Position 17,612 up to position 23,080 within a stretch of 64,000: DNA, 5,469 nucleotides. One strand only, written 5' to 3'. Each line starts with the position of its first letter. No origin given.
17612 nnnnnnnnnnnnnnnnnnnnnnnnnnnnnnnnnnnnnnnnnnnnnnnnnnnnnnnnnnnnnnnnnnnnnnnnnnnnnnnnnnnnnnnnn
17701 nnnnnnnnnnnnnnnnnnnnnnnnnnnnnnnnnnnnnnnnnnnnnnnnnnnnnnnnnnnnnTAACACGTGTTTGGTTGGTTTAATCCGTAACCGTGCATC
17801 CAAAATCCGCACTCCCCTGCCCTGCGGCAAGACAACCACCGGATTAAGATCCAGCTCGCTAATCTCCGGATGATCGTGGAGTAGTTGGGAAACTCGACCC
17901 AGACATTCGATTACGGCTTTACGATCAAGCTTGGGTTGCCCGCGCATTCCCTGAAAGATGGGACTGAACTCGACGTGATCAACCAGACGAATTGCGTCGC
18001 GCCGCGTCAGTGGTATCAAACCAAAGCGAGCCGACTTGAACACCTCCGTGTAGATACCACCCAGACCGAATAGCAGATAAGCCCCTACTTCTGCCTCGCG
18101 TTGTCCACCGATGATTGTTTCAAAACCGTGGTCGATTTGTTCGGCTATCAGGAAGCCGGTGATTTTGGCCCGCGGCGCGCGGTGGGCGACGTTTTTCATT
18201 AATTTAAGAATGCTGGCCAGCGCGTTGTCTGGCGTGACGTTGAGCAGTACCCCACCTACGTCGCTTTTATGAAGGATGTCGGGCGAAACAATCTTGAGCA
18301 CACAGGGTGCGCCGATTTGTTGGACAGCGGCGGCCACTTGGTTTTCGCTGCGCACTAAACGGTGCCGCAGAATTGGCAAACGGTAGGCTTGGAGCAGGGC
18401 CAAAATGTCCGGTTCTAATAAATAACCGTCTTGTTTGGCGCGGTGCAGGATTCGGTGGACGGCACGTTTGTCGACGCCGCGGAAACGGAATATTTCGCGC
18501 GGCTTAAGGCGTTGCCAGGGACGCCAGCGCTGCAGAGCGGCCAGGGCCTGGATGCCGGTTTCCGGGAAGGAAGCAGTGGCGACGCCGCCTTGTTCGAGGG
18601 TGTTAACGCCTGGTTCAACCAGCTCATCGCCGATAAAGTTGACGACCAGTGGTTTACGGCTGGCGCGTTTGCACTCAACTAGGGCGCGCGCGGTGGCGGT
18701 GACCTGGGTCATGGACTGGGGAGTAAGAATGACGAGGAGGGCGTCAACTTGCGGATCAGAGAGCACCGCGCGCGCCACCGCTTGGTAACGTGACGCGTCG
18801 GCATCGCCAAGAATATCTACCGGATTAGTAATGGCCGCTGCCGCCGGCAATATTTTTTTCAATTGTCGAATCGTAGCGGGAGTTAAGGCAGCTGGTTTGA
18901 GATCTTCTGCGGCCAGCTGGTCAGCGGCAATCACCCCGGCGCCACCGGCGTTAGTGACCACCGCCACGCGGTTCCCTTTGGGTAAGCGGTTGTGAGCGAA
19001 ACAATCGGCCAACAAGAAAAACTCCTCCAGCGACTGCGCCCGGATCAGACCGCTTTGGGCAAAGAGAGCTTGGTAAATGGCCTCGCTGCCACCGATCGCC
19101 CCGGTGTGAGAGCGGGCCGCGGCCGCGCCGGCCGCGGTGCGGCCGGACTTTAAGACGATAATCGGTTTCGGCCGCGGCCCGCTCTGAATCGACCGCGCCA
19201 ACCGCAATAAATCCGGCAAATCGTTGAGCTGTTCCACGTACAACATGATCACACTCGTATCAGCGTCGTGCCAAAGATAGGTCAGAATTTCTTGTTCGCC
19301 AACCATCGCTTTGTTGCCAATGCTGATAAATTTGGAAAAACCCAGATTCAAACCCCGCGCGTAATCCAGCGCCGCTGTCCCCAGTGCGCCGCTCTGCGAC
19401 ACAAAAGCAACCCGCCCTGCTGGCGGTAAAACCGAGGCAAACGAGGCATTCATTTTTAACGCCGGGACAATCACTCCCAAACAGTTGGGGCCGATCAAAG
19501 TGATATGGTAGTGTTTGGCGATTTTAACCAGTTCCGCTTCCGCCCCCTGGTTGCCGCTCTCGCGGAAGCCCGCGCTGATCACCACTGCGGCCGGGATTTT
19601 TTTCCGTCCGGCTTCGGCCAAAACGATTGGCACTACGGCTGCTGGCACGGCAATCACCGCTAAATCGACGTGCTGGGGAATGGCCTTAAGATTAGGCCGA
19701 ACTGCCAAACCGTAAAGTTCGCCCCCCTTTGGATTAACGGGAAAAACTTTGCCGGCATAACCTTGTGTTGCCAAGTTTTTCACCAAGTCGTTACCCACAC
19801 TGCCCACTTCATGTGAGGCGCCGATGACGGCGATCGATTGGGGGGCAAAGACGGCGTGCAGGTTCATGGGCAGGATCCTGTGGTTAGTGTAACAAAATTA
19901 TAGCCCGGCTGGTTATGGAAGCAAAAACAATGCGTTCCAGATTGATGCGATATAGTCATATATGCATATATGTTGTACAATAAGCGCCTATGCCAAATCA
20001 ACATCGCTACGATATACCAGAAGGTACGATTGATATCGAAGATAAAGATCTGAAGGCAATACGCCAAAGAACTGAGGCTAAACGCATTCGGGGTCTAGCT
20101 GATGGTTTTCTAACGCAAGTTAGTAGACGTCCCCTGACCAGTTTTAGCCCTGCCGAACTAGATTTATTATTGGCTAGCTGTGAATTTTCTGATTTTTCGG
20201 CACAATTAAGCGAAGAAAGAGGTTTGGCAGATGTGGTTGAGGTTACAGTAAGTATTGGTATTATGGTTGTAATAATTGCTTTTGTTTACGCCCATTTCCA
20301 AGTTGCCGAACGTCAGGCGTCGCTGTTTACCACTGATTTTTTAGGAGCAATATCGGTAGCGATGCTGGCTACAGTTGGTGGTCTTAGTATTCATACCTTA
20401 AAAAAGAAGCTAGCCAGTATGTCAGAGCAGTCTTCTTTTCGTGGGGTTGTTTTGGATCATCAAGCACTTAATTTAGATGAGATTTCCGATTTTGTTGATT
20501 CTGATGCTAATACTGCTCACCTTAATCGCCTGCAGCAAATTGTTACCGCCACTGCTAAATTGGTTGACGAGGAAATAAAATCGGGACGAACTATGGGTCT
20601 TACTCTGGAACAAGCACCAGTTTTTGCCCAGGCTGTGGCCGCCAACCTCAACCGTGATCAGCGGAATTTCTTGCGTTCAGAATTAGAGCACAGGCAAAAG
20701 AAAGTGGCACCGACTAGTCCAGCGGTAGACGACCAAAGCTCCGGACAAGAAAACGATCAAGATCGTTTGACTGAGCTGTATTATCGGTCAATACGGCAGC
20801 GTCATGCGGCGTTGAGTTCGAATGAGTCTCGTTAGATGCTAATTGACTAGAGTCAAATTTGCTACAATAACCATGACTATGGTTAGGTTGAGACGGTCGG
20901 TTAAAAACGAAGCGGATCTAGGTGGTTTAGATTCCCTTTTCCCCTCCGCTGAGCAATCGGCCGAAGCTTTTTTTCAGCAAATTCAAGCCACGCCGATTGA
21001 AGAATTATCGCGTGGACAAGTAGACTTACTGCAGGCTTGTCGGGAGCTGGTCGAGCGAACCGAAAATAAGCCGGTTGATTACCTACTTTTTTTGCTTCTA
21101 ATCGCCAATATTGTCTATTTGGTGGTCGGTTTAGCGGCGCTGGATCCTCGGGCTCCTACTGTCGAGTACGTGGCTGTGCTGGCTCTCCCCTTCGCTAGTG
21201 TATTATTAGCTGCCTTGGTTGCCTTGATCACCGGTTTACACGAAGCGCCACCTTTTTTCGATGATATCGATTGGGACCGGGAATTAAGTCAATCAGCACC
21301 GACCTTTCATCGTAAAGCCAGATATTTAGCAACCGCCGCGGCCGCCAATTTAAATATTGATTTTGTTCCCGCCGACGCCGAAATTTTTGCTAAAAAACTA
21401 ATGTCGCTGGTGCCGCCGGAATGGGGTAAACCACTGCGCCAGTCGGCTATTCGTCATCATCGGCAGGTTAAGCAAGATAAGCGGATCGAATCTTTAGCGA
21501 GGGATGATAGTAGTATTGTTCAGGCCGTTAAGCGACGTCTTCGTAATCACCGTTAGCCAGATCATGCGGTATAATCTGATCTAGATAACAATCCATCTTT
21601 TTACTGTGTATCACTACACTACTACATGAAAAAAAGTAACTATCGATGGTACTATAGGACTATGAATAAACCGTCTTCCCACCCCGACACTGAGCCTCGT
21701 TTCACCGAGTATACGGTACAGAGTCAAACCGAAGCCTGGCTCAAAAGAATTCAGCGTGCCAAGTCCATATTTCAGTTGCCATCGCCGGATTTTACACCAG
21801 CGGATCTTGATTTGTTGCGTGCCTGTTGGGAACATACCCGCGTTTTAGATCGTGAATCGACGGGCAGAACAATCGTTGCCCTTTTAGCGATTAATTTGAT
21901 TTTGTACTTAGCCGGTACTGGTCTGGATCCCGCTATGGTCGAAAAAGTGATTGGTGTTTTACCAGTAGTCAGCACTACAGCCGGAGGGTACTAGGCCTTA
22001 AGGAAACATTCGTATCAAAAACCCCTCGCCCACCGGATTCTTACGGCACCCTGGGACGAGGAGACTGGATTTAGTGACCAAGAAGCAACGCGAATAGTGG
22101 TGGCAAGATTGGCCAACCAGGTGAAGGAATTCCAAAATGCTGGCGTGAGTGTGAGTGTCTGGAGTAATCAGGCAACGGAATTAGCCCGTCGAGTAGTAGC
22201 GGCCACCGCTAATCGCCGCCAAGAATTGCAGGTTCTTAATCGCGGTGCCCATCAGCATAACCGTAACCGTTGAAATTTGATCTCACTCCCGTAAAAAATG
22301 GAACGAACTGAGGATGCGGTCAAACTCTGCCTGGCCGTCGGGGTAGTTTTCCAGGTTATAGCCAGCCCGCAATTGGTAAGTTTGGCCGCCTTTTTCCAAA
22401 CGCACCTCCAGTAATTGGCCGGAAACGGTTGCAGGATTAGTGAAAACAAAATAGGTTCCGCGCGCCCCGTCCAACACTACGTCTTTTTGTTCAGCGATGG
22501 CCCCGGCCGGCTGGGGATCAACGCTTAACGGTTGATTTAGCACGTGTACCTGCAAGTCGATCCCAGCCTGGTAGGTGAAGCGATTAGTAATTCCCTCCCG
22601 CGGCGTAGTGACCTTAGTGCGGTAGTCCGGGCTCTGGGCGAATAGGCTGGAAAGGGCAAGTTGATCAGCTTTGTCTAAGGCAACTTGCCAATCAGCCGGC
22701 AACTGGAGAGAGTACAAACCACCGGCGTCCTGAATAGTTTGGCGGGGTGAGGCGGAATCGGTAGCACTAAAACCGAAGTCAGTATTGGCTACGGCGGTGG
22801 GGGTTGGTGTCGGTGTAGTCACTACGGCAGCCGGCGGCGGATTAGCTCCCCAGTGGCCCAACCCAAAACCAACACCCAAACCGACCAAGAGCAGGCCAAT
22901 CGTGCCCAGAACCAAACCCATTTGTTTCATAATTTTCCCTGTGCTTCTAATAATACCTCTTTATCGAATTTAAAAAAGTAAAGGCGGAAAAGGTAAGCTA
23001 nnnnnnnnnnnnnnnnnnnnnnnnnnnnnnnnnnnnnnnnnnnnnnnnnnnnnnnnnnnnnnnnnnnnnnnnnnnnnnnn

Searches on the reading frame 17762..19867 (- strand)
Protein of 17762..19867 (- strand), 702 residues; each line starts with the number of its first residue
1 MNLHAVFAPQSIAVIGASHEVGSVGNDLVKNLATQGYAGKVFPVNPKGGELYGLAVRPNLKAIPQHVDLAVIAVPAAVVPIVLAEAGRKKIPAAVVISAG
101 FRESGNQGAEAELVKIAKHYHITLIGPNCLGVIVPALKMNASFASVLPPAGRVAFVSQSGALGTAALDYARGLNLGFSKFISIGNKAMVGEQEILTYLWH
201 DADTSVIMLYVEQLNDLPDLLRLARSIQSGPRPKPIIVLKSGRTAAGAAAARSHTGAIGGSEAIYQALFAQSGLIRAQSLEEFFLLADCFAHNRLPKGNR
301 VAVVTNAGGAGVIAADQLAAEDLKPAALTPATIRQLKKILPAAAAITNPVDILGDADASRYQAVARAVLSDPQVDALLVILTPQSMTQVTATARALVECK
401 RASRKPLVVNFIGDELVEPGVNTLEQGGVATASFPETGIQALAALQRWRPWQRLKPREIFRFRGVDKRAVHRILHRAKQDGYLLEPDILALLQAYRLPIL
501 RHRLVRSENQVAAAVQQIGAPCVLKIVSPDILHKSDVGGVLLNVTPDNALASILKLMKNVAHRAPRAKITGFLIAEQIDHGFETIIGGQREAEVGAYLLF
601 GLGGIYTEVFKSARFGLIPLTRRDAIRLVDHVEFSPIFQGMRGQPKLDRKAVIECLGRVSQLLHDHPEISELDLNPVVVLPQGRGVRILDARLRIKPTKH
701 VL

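Call 16: search_protein_families(library=pfam, proteins=[window:17762-19867:-], max_evalue=0.01)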
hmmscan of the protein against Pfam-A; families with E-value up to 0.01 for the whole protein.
window:17762-19867:- (702 aa): 5 families
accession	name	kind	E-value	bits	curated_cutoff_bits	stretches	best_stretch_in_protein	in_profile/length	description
PF13549.11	ATP-grasp_5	-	1.2e-62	211.6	27.6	1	477-695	4-221/221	ATP-grasp domain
PF13607.11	Succ_CoA_lig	-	1.1e-45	155.3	27.4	1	150-289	1-137/138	Succinyl-CoA ligase like flavodoxin domain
PF13380.12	CoA_binding_2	-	1.3e-21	77.6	22.8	1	11-133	2-114/116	CoA binding domain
PF19045.5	Ligase_CoA_2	-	4.4e-15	56.5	23.7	1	301-448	1-154/162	Ligase-CoA domain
PF02629.25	CoA_binding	-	2.3e-11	44.7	22.3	1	10-100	4-97/97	CoA binding domain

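Call 81: find_related_loci(query=window:17762-19867:-, collection=metagenome_contigs, flank=10000)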
Query window:17762-19867:- (702 aa) in metagenome_contigs; peptide patterns used: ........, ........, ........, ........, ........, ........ (x = any residue, [..] = any of these).
138 stretches matched a pattern, but none encodes a relative of the query by tblastn (E <= 1e-3).

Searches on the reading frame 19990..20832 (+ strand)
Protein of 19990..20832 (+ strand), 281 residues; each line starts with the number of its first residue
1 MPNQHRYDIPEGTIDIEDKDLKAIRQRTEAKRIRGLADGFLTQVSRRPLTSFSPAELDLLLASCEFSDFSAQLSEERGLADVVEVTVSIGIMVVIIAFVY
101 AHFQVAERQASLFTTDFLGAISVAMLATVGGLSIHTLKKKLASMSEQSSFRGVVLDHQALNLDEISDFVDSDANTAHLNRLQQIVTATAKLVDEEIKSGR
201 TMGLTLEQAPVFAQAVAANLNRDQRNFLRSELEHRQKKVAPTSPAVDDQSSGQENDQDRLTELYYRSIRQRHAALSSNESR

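Call 7: search_protein_families(library=ncbifam, proteins=[window:19990-20832:+], max_evalue=1)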
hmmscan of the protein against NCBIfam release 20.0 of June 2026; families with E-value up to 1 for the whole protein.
window:19990-20832:+ (281 aa): 1 family
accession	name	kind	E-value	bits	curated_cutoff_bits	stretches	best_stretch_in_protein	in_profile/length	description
NF038020.1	HeR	equivalog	0.054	13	100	1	57-104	70-117/244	heliorhodopsin HeR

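Call 8: search_protein_families(library=padloc, proteins=[window:19990-20832:+], max_evalue=1)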
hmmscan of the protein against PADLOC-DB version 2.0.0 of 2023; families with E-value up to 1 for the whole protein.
window:19990-20832:+ (281 aa): 0 families

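Call 16: search_protein_families(library=pfam, proteins=[window:19990-20832:+], max_evalue=0.01)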
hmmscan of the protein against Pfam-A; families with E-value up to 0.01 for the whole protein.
window:19990-20832:+ (281 aa): 0 families

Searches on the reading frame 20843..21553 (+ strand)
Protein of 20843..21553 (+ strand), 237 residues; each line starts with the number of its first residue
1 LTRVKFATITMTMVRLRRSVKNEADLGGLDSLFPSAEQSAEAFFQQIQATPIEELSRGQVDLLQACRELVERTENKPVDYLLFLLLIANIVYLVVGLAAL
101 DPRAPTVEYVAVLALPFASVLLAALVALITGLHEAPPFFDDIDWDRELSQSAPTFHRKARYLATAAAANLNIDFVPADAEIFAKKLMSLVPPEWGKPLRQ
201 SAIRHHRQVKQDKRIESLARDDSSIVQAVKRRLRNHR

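Call 7: search_protein_families(library=ncbifam, proteins=[window:20843-21553:+], max_evalue=1)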
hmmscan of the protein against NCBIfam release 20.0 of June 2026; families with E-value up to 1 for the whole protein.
window:20843-21553:+ (237 aa): 1 family
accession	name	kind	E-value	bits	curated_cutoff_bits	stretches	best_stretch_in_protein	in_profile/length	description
NF007622.0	PRK10278.1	exception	0.014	15.5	190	1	86-130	79-123/130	invasion regulator SirB2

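Call 8: search_protein_families(library=padloc, proteins=[window:20843-21553:+], max_evalue=1)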
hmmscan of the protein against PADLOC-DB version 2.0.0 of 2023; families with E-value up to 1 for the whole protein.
window:20843-21553:+ (237 aa): 0 families

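Call 16: search_protein_families(library=pfam, proteins=[window:20843-21553:+], max_evalue=0.01)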
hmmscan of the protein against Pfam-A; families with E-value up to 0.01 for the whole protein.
window:20843-21553:+ (237 aa): 0 families

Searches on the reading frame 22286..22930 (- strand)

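Call 16: search_protein_families(library=pfam, proteins=[window:22286-22930:-], max_evalue=0.01)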
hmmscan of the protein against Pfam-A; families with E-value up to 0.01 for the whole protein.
window:22286-22930:- (215 aa): 1 family
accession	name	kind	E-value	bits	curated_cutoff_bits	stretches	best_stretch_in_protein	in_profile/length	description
PF18933.6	PsbP_2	-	0.0015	19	27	1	74-212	55-184/184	PsbP-like protein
